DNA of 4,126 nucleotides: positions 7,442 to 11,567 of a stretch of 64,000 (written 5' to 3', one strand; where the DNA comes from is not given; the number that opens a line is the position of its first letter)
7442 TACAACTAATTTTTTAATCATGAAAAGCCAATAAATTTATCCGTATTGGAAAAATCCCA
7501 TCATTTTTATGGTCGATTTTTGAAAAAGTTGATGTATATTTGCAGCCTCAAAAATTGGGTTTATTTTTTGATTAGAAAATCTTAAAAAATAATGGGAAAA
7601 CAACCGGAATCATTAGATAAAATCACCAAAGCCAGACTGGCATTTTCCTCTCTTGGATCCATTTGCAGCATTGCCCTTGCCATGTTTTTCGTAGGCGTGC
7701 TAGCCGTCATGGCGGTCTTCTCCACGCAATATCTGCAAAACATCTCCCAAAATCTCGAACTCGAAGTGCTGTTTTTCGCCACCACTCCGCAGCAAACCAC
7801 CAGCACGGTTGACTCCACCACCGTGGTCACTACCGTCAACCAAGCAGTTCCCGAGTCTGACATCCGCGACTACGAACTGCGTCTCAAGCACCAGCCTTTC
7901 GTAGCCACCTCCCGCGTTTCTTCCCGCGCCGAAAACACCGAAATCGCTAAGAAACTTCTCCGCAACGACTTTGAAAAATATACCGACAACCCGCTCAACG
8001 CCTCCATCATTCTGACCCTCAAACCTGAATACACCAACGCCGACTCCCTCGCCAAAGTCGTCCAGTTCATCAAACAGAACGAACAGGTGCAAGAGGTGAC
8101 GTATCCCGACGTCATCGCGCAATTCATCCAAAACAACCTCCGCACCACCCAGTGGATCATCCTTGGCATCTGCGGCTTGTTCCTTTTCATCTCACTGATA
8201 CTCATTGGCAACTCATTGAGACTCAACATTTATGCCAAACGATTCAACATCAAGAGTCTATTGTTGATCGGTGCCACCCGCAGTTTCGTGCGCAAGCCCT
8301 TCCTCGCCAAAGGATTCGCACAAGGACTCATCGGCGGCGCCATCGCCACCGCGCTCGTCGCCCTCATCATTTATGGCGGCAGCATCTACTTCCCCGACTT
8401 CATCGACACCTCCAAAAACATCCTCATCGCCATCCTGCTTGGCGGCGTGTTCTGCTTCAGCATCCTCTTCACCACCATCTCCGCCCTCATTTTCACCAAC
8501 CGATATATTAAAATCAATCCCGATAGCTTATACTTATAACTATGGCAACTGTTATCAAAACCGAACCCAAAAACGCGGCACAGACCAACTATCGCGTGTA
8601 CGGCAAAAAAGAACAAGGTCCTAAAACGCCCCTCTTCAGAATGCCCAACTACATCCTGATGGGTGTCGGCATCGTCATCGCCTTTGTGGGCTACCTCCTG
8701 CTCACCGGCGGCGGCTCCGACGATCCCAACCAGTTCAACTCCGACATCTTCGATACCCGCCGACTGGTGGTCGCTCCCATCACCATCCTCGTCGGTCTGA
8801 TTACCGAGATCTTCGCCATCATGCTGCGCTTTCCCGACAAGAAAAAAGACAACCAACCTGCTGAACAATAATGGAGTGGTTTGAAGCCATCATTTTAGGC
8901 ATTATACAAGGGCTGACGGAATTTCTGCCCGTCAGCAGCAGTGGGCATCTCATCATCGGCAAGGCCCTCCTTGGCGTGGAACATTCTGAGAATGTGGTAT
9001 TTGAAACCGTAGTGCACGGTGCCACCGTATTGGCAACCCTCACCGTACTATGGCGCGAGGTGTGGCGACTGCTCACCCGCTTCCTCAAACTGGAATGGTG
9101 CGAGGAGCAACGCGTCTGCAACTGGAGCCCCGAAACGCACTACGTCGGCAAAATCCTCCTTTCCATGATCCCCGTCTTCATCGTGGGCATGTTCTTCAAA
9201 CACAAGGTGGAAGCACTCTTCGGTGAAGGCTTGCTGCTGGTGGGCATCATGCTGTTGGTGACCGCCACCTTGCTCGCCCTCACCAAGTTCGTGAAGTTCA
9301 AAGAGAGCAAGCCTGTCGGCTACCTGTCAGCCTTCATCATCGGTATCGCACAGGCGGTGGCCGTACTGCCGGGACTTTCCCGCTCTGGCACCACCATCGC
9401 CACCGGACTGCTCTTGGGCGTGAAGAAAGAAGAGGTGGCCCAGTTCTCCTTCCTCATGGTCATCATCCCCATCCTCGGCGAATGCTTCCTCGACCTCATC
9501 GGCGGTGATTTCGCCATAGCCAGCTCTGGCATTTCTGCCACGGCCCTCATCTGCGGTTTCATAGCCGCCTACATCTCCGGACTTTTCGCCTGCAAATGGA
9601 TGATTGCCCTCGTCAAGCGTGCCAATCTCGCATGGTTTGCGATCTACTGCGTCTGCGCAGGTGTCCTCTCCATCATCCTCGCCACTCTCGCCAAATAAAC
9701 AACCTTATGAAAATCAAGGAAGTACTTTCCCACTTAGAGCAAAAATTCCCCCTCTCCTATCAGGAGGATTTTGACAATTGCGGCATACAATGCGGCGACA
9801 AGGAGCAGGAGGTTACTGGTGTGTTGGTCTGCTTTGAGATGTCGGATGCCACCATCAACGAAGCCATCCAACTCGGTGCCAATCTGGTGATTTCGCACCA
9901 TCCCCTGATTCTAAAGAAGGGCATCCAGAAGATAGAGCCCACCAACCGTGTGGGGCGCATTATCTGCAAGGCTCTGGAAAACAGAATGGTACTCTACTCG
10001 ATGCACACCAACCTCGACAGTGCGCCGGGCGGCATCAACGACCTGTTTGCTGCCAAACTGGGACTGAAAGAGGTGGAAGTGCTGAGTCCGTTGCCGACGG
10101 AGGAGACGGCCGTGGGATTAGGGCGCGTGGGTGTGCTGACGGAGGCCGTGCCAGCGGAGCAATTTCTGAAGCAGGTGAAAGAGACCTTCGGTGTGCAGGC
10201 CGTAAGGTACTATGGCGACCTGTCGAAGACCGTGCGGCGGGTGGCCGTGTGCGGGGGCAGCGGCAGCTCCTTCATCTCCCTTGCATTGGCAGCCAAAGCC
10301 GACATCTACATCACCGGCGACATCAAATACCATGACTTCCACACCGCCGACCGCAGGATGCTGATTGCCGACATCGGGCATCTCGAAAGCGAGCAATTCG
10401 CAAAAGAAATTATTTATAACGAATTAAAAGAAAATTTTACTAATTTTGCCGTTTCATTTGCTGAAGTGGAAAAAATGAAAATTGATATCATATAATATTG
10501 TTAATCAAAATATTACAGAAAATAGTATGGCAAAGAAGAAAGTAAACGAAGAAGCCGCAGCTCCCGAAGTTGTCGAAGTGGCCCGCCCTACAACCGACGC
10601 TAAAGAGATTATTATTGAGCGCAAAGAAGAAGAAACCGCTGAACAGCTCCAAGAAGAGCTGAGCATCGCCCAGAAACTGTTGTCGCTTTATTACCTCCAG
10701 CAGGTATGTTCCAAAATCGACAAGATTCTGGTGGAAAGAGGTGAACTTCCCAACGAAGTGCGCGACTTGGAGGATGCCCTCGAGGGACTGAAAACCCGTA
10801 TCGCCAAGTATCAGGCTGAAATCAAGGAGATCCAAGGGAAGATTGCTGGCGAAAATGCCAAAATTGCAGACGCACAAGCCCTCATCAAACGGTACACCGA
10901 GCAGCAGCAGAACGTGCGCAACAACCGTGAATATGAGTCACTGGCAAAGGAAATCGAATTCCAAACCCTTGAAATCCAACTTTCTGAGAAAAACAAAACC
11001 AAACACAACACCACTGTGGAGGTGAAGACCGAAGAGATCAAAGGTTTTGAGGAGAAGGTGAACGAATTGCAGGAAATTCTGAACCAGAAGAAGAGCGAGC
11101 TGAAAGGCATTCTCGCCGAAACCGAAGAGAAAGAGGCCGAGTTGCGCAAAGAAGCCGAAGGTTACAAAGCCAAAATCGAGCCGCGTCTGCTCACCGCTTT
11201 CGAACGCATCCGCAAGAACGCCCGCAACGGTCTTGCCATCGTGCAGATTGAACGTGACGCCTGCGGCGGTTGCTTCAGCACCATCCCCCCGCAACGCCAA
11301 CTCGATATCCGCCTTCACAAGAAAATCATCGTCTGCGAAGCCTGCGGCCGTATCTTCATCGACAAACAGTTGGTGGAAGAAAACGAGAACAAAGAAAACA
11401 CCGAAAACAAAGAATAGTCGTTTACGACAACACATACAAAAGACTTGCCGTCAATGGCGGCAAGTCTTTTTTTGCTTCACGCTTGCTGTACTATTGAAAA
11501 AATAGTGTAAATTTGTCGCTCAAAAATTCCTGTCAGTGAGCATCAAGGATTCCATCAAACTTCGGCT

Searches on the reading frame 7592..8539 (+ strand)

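Call 52: search_protein_families(library=pfam, proteins=[window:7592-8539:+], max_evalue=0.000001)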
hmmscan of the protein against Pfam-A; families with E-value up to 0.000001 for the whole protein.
window:7592-8539:+ (315 aa): 2 families
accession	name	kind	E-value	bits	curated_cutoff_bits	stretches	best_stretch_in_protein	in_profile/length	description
PF02687.27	FtsX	-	8.9e-09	35.9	25.5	1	195-302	5-118/120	FtsX-like permease C-terminal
PF18075.7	FtsX_ECD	-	1.4e-08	35.6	23.5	1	80-169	5-96/96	FtsX extracellular domain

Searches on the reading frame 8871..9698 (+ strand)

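Call 52: search_protein_families(library=pfam, proteins=[window:8871-9698:+], max_evalue=0.000001)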
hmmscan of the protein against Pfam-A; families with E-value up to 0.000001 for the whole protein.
window:8871-9698:+ (275 aa): 1 family
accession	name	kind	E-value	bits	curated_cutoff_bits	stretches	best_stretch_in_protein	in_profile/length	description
PF02673.24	BacA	-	4.5e-72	243.3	33.4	1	6-266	1-257/257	Bacitracin resistance protein BacA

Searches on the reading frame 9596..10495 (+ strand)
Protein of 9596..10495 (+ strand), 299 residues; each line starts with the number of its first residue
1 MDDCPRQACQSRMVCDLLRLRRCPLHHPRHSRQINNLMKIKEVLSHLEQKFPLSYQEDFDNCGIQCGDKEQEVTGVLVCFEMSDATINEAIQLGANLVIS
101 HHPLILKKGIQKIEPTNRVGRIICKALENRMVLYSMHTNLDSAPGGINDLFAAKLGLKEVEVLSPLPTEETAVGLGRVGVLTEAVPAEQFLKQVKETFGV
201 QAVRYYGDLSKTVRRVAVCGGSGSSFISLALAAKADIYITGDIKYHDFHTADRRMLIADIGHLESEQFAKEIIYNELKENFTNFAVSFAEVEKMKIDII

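Call 52: search_protein_families(library=pfam, proteins=[window:9596-10495:+], max_evalue=0.000001)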
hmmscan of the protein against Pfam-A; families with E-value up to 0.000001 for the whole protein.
window:9596-10495:+ (299 aa): 1 family
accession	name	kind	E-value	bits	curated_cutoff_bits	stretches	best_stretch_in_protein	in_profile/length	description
PF01784.24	DUF34_NIF3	-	9.2e-81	271.7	23.4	1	38-291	1-252/256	Duf34/NIF3 (NGG1p interacting factor 3)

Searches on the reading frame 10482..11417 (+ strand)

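Call 52: search_protein_families(library=pfam, proteins=[window:10482-11417:+], max_evalue=0.000001)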
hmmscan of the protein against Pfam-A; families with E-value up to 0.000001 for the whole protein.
window:10482-11417:+ (311 aa): 1 family
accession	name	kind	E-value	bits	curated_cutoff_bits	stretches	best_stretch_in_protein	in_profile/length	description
PF02591.20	Zn_ribbon_9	-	4.8e-11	43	29.1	1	260-291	1-32/33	C4-type zinc ribbon domain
